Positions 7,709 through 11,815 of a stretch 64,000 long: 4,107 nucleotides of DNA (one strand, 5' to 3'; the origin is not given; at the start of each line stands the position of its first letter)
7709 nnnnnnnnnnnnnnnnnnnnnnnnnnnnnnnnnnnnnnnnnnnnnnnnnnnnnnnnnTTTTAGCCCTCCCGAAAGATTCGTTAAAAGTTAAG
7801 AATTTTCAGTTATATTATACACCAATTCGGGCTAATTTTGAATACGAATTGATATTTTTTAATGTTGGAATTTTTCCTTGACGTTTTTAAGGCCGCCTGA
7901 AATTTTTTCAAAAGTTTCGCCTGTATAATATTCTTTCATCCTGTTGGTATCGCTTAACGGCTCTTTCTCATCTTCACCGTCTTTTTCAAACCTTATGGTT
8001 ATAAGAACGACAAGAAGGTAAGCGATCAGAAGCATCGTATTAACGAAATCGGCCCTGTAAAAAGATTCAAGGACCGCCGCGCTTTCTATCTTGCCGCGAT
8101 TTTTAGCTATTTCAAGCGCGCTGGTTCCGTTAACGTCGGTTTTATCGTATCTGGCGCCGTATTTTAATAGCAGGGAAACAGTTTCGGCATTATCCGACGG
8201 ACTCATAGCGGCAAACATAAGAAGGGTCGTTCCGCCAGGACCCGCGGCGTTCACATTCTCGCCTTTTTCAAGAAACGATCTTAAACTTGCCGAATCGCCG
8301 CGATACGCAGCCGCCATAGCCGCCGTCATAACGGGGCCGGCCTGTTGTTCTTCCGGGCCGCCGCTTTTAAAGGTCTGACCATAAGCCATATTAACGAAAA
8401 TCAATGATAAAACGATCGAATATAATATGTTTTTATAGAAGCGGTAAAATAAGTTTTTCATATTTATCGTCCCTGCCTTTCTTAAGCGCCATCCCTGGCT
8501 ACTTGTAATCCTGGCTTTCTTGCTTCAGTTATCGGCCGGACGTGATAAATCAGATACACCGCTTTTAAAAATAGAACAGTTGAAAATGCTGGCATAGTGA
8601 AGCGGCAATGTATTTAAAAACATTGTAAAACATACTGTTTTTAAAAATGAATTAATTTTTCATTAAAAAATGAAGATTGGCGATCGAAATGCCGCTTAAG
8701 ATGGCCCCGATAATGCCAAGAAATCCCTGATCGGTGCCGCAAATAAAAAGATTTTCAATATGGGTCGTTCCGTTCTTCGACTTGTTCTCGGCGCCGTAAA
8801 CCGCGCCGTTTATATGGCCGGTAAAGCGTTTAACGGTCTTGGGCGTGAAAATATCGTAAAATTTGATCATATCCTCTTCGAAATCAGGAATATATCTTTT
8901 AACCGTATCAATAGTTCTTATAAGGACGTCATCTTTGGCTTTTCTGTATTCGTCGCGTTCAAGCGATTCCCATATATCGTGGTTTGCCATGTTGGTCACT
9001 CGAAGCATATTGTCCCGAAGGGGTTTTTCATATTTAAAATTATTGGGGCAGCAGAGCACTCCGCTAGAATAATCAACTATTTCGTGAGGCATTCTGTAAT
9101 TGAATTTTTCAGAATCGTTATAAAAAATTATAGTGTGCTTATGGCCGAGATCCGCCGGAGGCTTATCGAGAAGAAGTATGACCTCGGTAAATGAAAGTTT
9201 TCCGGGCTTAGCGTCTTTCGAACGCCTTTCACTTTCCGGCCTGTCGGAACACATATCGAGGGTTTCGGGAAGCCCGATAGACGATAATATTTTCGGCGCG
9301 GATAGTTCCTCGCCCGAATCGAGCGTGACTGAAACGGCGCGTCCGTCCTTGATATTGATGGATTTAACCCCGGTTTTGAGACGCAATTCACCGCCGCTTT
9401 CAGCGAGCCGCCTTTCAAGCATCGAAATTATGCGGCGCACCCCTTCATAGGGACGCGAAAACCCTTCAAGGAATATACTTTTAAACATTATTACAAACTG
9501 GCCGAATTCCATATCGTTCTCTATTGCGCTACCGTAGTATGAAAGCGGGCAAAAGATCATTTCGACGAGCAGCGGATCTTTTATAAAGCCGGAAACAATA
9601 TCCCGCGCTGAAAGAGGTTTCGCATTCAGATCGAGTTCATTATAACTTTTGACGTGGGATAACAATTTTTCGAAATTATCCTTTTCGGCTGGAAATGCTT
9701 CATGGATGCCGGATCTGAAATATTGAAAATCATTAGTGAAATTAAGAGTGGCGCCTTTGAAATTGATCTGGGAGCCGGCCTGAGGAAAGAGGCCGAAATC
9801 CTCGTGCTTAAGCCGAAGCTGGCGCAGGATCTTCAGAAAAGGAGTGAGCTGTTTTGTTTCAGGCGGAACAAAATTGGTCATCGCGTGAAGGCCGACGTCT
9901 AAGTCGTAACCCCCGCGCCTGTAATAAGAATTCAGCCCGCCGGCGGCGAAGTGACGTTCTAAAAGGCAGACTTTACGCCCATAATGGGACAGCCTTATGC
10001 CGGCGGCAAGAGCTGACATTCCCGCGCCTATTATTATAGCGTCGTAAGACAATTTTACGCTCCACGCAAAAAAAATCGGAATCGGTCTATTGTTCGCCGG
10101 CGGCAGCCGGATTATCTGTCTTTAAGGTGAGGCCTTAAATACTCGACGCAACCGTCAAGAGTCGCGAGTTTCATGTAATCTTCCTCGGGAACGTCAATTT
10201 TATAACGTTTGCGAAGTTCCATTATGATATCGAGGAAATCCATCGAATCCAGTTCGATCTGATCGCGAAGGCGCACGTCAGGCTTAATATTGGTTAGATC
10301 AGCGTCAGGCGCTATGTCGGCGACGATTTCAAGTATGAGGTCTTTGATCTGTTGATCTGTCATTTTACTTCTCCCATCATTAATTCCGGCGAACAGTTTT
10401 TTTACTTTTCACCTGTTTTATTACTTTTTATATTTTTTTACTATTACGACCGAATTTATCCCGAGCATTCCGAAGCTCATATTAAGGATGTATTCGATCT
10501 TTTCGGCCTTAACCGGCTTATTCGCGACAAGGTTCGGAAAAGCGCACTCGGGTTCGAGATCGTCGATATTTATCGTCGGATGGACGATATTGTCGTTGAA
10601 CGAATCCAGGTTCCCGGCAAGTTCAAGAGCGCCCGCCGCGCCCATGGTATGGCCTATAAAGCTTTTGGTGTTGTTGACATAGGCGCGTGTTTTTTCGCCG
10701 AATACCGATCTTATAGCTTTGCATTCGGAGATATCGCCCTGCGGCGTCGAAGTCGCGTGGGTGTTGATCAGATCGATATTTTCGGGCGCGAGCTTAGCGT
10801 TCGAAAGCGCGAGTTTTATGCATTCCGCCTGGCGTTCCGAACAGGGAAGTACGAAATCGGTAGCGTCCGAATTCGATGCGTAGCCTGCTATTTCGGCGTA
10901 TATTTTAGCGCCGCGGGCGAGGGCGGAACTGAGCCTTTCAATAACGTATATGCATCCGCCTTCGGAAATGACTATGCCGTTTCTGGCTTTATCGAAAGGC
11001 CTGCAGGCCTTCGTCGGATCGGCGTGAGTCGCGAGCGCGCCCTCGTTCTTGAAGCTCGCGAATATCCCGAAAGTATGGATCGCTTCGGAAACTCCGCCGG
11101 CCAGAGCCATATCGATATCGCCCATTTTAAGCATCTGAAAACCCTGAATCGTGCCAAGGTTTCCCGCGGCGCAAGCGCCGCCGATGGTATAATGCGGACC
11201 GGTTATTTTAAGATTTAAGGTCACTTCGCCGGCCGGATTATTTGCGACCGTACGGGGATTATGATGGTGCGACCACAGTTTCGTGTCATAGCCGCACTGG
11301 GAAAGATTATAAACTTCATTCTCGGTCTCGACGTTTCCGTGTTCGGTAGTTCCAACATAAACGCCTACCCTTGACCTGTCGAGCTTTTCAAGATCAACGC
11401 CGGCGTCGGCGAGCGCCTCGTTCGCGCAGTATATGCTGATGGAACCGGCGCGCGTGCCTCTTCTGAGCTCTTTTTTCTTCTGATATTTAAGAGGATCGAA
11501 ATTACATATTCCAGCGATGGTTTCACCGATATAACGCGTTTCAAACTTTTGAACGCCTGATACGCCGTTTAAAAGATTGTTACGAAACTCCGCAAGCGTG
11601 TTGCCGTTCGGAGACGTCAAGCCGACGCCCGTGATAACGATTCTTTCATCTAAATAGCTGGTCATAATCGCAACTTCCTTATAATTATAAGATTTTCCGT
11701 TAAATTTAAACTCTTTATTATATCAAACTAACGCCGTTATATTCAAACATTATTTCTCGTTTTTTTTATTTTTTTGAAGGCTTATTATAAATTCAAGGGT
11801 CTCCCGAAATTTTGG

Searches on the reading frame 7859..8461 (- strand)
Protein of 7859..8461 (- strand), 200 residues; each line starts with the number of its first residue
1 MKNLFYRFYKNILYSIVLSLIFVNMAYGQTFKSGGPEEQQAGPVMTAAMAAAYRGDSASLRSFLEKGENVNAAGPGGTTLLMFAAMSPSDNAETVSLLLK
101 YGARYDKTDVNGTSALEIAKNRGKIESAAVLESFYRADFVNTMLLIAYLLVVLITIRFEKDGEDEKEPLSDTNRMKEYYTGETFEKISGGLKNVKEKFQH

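Call 46: search_protein_families(library=pfam, proteins=[window:7859-8461:-], max_evalue=0.00001)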
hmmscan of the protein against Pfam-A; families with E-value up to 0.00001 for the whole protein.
window:7859-8461:- (200 aa): 2 families
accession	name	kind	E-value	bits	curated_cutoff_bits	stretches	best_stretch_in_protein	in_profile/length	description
PF12796.13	Ank_2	-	7.8e-09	36.4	27.3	1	49-131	2-79/90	Ankyrin repeats (3 copies)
PF13637.12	Ank_4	-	2.3e-06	28.2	22.7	0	50-86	3-39/50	Ankyrin repeats (many copies)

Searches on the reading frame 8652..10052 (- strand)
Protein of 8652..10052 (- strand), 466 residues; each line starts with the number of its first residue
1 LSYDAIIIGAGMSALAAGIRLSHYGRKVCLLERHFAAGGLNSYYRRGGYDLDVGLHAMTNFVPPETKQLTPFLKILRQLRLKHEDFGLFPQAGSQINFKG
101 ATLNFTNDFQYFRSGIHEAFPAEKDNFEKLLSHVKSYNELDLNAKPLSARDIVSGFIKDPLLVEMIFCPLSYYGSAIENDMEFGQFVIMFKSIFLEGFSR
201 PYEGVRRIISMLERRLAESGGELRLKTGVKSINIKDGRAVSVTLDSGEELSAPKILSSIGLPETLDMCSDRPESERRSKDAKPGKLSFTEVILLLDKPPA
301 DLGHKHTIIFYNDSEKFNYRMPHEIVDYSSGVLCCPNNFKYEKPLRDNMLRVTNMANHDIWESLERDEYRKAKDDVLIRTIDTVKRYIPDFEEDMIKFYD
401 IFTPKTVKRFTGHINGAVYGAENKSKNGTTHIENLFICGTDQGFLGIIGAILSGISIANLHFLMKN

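Call 46: search_protein_families(library=pfam, proteins=[window:8652-10052:-], max_evalue=0.00001)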
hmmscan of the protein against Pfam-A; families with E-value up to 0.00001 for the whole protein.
window:8652-10052:- (466 aa): 6 families
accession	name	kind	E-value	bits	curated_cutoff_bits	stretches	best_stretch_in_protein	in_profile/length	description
PF01593.30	Amino_oxidase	-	8.7e-16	58.7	19.8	1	15-458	4-439/443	Flavin containing amine oxidoreductase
PF13450.12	NAD_binding_8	-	1e-09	39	21.9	1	7-61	1-55/68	NAD(P)-binding Rossmann-like domain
PF03486.20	HI0933_like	-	4.1e-07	30.1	50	0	206-260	109-163/244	HI0933-like protein Rossmann domain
PF07992.20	Pyr_redox_2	-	6.8e-07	29.4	26.1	0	3-35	1-35/291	Pyridine nucleotide-disulphide oxidoreductase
PF01266.30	DAO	-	8.1e-07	29.3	27.9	0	4-38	1-35/353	FAD dependent oxidoreductase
PF00890.30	FAD_binding_2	-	8.6e-07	28.9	20.4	1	4-51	1-47/414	FAD binding domain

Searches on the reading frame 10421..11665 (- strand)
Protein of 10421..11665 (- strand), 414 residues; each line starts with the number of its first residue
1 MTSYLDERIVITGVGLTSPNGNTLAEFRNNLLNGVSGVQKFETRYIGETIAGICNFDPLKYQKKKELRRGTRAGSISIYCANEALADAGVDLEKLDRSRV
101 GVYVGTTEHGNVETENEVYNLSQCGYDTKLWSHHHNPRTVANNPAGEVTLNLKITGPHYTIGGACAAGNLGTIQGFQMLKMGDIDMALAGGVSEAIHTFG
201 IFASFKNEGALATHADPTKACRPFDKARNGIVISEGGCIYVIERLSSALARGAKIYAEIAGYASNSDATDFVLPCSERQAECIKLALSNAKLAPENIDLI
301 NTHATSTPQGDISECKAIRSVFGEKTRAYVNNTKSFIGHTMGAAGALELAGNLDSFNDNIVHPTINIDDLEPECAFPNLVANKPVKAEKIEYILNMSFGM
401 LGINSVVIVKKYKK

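Call 46: search_protein_families(library=pfam, proteins=[window:10421-11665:-], max_evalue=0.00001)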
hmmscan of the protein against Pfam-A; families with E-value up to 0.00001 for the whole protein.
window:10421-11665:- (414 aa): 2 families
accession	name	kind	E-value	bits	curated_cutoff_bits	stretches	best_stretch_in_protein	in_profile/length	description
PF00109.32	ketoacyl-synt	-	1.9e-38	132.9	20.8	1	7-248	2-252/252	Beta-ketoacyl synthase, N-terminal domain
PF02801.28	Ketoacyl-synt_C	-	1.1e-29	103.3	20.8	1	256-367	1-118/119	Beta-ketoacyl synthase, C-terminal domain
